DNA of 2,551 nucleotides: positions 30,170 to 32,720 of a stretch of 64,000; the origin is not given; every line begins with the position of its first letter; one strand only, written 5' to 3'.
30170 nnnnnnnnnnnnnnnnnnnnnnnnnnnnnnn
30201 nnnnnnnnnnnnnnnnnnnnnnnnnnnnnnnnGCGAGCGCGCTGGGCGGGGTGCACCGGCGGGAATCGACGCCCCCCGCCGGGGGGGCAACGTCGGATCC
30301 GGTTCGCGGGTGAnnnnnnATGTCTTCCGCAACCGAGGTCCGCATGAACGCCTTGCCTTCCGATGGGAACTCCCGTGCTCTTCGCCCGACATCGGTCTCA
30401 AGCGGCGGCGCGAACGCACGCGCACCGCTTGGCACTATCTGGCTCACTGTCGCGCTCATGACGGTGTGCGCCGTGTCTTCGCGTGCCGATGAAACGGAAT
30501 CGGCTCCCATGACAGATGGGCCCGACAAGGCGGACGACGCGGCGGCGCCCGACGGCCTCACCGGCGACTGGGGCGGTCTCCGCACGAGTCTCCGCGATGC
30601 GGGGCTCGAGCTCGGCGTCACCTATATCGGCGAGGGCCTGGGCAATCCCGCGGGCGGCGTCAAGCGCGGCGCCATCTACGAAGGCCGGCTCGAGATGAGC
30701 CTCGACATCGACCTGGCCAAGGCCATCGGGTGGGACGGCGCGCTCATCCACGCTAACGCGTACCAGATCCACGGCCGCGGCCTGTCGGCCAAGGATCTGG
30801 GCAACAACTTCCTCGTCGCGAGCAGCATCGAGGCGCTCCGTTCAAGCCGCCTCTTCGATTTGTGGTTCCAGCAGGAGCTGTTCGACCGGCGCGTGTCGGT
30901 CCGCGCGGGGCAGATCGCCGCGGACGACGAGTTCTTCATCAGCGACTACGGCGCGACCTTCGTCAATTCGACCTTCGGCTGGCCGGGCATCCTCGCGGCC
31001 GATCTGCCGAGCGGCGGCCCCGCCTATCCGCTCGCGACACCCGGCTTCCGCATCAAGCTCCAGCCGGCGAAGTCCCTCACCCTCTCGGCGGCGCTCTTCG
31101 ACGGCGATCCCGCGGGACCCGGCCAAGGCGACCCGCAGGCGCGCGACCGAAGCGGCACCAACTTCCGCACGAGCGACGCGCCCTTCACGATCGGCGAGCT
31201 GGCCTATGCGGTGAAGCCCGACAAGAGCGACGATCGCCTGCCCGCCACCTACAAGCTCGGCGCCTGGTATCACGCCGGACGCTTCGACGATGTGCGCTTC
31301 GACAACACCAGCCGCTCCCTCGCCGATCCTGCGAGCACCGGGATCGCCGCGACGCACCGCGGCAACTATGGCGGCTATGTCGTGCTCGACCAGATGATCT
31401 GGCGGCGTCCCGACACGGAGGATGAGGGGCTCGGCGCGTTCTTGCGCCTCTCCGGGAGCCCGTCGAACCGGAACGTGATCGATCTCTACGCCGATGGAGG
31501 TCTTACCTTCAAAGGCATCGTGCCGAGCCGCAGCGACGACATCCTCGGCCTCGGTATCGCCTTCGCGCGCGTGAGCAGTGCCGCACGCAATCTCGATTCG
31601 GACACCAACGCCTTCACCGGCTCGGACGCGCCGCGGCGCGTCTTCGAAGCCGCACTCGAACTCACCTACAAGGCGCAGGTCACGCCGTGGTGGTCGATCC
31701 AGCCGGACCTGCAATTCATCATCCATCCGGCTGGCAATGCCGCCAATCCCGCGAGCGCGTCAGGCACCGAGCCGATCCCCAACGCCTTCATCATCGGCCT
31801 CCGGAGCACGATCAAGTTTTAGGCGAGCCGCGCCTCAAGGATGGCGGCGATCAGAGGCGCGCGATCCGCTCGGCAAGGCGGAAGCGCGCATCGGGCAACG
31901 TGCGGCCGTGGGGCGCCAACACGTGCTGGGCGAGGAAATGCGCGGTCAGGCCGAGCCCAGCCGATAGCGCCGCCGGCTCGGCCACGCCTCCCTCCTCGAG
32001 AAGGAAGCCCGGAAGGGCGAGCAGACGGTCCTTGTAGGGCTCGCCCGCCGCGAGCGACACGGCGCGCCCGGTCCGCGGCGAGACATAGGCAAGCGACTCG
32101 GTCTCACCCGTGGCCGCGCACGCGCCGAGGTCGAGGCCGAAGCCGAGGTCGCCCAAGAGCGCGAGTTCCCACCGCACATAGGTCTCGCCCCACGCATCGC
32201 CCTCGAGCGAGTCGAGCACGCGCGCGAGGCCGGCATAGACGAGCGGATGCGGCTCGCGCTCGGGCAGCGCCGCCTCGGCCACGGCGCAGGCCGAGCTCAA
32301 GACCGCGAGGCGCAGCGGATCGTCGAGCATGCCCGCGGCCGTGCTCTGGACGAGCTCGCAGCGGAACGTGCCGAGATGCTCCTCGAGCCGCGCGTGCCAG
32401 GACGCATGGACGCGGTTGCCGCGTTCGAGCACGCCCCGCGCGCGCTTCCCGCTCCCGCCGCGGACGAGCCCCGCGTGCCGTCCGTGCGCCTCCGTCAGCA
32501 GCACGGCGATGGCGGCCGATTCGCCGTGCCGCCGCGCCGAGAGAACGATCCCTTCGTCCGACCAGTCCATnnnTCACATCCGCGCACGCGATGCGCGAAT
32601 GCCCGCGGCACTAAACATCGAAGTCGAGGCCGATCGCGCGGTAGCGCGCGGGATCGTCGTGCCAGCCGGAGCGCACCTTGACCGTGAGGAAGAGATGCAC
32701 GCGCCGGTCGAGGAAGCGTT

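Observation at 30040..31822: Cobalamin riboswitch controlling an OprB-family porin rather than a TonB-dependent BtuB or cobalamin biosynthesis genes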

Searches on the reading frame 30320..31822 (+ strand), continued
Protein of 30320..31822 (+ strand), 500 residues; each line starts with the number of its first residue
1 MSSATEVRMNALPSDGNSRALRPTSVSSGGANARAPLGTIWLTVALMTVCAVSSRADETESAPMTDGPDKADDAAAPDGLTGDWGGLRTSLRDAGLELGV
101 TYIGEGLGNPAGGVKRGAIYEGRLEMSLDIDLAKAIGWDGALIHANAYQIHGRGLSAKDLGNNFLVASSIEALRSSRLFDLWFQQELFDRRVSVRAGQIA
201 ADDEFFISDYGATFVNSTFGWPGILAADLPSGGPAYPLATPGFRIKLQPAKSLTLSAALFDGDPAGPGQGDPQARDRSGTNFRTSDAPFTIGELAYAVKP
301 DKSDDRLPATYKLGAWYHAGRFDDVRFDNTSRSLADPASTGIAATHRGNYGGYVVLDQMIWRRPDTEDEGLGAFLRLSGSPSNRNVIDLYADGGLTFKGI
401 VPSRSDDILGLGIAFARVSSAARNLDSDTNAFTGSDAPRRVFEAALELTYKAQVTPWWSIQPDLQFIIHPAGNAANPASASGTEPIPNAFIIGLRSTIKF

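Call 94: find_encoding_contigs(protein=P0244, flank=5000, max_places=2)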
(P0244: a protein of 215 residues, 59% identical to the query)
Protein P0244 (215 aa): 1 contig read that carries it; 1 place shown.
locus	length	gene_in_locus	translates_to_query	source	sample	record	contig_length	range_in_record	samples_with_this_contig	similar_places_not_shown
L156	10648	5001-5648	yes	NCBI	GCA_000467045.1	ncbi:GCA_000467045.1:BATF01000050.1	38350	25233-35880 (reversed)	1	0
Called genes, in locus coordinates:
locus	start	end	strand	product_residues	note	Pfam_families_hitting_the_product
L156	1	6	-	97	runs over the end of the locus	-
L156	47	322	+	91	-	PF02321:OEP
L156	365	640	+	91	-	-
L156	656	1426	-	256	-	PF05857:TraX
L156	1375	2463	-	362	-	PF04307:YdjM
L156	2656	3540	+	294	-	PF02129:Peptidase_S15 (faint), PF05448:AXE1 (faint), PF00561:Abhydrolase_1, PF12146:Hydrolase_4, PF12697:Abhydrolase_6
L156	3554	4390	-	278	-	-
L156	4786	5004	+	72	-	PF09489:CbtB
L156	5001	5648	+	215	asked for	PF09490:CbtA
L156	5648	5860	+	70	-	PF01890:CbiG_C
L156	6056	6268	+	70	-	PF00590:TP_methylase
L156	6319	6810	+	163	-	PF00590:TP_methylase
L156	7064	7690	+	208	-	PF00072:Response_reg, PF00196:GerE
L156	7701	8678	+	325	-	PF00497:SBP_bac_3, PF12974:Phosphonate-bd (faint)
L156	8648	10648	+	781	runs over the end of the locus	PF00497:SBP_bac_3, PF00512:HisKA, PF02518:HATPase_c, PF00072:Response_reg, PF01627:Hpt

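Call 95: find_encoding_contigs(protein=P0278, flank=5000, max_places=3)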
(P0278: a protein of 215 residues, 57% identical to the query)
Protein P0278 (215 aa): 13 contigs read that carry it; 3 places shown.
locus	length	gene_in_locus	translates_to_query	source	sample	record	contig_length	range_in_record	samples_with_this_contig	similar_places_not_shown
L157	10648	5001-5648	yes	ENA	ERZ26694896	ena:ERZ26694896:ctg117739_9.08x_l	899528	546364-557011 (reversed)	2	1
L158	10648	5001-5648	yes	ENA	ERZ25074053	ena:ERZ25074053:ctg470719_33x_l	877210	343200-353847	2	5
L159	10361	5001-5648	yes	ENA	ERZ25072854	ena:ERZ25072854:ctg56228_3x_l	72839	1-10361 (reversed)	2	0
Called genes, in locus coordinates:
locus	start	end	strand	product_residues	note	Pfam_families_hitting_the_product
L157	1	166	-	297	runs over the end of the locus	PF00528:BPD_transp_1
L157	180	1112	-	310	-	PF00528:BPD_transp_1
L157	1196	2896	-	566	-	PF00496:SBP_bac_5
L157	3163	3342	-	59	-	-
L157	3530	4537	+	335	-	PF13353:Fer4_12 (weak), PF04055:Radical_SAM, PF06463:Mob_synth_C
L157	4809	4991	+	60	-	PF09489:CbtB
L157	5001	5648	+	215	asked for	PF09490:CbtA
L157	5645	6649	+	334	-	PF00155:Aminotran_1_2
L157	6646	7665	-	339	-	PF02277:DBI_PRT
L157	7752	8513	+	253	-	PF02654:CobS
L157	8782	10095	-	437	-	PF01656:CbiA, PF13500:AAA_26 (weak), PF07685:GATase_3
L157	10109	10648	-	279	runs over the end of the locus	PF00590:TP_methylase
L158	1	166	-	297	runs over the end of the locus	PF00528:BPD_transp_1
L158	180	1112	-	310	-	PF00528:BPD_transp_1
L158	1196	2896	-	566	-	PF00496:SBP_bac_5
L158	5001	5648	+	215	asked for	PF09490:CbtA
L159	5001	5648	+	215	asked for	PF09490:CbtA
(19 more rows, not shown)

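Call 96: find_encoding_contigs(protein=P0243, flank=5000, max_places=2)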
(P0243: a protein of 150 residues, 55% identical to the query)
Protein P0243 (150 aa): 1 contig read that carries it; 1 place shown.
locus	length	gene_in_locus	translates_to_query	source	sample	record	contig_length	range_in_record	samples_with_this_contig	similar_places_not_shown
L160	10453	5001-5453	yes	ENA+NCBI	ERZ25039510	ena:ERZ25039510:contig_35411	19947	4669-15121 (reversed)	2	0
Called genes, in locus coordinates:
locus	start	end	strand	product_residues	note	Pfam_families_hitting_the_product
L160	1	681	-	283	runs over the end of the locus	PF01507:PAPS_reduct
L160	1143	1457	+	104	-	-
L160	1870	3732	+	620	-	PF00270:DEAD, PF00271:Helicase_C, PF03880:DbpA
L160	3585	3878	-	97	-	-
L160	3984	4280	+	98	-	-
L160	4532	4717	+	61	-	PF09489:CbtB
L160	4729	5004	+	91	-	PF09490:CbtA (weak)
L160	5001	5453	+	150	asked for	PF09490:CbtA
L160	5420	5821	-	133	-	PF03992:ABM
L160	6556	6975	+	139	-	-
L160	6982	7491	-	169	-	-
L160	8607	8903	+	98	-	PF13377:Peripla_BP_3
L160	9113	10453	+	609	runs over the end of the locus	PF00528:BPD_transp_1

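Call 105: find_encoding_contigs(protein=P0061, flank=5000, max_places=2)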
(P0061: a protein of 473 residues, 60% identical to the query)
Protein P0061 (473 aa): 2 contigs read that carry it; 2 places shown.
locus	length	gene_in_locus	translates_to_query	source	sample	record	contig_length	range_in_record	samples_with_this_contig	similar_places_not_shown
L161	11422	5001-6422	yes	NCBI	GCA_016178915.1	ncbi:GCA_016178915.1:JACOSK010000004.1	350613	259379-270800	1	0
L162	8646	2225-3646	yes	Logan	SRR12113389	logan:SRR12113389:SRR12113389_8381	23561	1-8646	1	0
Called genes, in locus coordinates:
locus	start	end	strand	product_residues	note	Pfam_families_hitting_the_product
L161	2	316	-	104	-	-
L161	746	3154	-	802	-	PF04945:YHS, PF19335:HMBD, PF00122:E1-E2_ATPase, PF00702:Hydrolase, PF12710:HAD (weak), PF08282:Hydrolase_3 (faint)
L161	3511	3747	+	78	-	-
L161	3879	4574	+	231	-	PF07813:LTXXQ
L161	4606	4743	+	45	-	-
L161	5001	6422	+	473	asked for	PF04966:OprB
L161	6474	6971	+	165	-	PF03350:UPF0114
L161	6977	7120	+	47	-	-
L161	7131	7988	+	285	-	PF00459:Inositol_P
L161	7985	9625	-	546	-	PF00528:BPD_transp_1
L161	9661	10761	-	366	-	PF00005:ABC_tran, PF08402:TOBE_2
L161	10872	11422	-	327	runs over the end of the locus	PF13531:SBP_bac_11, PF01547:SBP_bac_1, PF13416:SBP_bac_8, PF13343:SBP_bac_6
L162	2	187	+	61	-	?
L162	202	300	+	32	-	-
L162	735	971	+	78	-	-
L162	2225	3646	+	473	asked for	PF04966:OprB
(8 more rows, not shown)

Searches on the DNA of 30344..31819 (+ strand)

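Call 24: search_rna_families(sources=[L001, L002, L003, L004, L005, L048, L067, L063, L007, L009, L012, L046, L030, L024, L018, L025, L059], threshold=gathering)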
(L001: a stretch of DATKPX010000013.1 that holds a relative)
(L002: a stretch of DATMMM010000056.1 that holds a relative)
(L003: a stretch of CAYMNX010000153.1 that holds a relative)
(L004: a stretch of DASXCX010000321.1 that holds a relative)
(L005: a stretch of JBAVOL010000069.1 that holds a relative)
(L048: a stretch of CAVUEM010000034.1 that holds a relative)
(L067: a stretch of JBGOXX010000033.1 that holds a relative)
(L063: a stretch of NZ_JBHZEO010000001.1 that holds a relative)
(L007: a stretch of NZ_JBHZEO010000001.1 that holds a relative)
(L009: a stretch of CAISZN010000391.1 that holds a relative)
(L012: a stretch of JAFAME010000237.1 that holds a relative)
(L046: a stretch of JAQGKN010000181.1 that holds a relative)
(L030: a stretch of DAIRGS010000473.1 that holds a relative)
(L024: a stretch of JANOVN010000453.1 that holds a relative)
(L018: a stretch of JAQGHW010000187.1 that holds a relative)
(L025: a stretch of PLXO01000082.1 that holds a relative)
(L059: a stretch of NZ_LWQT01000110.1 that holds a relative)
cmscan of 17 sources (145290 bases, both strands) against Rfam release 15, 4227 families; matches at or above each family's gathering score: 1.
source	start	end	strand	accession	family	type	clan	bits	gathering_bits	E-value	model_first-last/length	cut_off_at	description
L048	5503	5717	+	RF00174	Cobalamin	Cis-reg; riboswitch;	CL00101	134.7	31.5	2.2e-33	1-189/189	no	Cobalamin riboswitch aptamer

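Call 27: search_rna_families(sources=[L014, L017, L019, L097, L109, L085, L086, L043, L010, L068, L069, L070, L071, L072, L073, L074, L075, L076, L077, L078], threshold=gathering)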
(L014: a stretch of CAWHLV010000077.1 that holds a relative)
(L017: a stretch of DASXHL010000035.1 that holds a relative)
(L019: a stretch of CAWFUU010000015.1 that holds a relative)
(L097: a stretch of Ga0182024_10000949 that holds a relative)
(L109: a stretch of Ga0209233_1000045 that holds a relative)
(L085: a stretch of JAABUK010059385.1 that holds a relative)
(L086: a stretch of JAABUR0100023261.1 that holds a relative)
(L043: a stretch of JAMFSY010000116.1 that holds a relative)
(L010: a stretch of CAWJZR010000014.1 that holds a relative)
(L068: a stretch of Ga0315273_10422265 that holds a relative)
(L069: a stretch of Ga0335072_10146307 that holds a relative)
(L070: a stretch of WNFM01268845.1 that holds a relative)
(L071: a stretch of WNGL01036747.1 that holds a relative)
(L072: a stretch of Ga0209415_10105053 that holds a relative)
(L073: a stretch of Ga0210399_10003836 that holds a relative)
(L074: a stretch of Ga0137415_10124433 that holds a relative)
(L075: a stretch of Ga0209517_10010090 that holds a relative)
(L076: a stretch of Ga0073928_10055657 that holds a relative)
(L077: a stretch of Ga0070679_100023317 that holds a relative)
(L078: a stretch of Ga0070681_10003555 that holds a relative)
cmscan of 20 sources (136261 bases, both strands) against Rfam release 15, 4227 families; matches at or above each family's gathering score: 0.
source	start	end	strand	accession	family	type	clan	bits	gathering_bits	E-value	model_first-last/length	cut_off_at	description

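Call 86: search_rna_families(sources=[L021, L031, L034, L036, L037, L041, L084, L023, L053, L081, L095, L096, L117, L091, L028], threshold=gathering)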
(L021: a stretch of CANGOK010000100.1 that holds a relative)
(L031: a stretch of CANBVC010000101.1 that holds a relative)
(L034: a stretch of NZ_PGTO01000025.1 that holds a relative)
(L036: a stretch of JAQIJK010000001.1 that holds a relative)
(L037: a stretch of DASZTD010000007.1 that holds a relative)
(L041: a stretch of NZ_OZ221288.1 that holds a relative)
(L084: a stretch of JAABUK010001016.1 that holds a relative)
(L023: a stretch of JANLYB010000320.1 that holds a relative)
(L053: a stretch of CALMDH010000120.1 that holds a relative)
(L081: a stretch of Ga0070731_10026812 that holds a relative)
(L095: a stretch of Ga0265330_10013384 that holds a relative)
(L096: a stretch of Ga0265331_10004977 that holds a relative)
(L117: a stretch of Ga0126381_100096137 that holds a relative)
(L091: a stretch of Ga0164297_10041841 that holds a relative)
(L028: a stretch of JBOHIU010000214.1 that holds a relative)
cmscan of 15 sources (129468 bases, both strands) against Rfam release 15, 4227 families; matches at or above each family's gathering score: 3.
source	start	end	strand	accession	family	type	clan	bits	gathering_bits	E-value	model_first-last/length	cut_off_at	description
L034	1110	1182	+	RF00005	tRNA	Gene; tRNA;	CL00001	64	29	2.8e-11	1-71/71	no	tRNA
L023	253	339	-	RF00005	tRNA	Gene; tRNA;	CL00001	61.2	29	1.7e-10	1-71/71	no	tRNA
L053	3495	3561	+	RF01734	Fluoride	Cis-reg; riboswitch;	-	54.2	34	6.3e-12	1-64/64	no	Fluoride riboswitch aptamer (crcB RNA motif)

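Call 97: search_rna_families(sources=[L155, L156, L157, L160, L128, L087, L033, L151], threshold=gathering)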
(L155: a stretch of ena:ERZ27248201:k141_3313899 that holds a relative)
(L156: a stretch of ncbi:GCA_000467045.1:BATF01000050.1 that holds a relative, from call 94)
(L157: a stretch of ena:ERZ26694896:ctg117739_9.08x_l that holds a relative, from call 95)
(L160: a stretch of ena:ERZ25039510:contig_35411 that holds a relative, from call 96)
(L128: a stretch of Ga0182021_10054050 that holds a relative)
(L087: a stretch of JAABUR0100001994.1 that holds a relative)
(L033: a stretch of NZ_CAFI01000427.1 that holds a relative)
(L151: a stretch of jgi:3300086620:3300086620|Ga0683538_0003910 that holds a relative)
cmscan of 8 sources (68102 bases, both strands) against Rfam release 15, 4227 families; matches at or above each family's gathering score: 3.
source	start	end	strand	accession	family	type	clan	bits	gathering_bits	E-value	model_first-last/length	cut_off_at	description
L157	4555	4762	+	RF00174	Cobalamin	Cis-reg; riboswitch;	CL00101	118.8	31.5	3.6e-29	1-189/189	no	Cobalamin riboswitch aptamer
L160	4296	4496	+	RF00174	Cobalamin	Cis-reg; riboswitch;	CL00101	118.8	31.5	3.7e-29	1-189/189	no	Cobalamin riboswitch aptamer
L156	4455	4688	+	RF00174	Cobalamin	Cis-reg; riboswitch;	CL00101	96.5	31.5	9.1e-23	1-189/189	no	Cobalamin riboswitch aptamer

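Call 101: search_rna_families(source=L150, threshold=gathering, show_alignments=1)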
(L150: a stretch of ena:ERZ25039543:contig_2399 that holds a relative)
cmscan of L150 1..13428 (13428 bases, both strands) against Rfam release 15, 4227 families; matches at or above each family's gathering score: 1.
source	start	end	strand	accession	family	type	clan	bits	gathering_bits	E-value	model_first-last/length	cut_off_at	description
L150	5419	5620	+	RF00174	Cobalamin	Cis-reg; riboswitch;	CL00101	100.3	31.5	1.4e-24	1-189/189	no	Cobalamin riboswitch aptamer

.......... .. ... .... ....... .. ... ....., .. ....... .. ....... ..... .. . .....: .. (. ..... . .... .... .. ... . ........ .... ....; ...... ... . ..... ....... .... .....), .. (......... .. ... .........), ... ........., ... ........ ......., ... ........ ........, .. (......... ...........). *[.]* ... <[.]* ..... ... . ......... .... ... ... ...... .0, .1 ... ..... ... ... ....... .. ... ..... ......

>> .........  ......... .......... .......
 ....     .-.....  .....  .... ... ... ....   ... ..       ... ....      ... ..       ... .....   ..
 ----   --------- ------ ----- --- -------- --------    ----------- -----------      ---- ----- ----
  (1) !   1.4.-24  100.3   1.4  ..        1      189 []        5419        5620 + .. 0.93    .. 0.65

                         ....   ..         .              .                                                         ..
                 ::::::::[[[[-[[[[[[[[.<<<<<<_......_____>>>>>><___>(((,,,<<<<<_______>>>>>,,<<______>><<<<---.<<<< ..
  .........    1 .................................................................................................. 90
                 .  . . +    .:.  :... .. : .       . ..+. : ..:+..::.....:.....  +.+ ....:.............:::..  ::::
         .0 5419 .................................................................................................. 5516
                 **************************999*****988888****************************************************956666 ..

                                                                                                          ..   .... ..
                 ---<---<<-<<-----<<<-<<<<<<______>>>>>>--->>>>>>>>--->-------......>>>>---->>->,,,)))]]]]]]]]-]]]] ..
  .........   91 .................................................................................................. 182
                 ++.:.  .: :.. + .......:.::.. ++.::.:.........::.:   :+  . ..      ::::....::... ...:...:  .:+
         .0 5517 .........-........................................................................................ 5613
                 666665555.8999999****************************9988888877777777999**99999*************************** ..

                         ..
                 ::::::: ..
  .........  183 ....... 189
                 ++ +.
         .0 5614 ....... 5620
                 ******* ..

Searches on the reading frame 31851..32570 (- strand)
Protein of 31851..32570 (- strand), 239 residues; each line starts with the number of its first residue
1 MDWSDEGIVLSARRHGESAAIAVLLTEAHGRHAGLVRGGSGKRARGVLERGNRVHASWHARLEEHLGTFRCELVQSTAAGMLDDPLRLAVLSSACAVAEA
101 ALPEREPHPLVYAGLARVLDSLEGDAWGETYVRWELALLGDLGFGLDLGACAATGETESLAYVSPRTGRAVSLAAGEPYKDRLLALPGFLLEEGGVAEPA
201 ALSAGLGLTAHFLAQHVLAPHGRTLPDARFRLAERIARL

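Call 5: search_protein_families(library=pfam, proteins=[window:31851-32570:-], max_evalue=0.01)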
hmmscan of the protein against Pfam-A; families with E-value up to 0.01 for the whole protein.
window:31851-32570:- (239 aa): 2 families
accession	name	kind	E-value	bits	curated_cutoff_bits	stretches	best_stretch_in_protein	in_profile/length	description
PF02565.21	RecO_C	-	5.9e-28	98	22.1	1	83-221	2-153/157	Recombination protein O C terminal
PF11967.14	RecO_N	-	8.4e-17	61.4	27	1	1-76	1-79/80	Recombination protein O N terminal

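Call 6: search_protein_families(library=ncbifam, proteins=[window:31851-32570:-], max_evalue=0.01)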
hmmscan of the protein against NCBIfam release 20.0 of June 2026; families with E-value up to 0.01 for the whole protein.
window:31851-32570:- (239 aa): 1 family
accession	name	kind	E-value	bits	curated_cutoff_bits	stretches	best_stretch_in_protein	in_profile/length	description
TIGR00613.1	reco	equivalog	2.4e-31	109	48.7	1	4-192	2-195/239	DNA repair protein RecO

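Call 28: find_encoding_contigs(protein=window:31851-32570:-, flank=10000, max_places=3)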
Protein window:31851-32570:- (239 aa): no gene with exactly this product is on record in the collection.
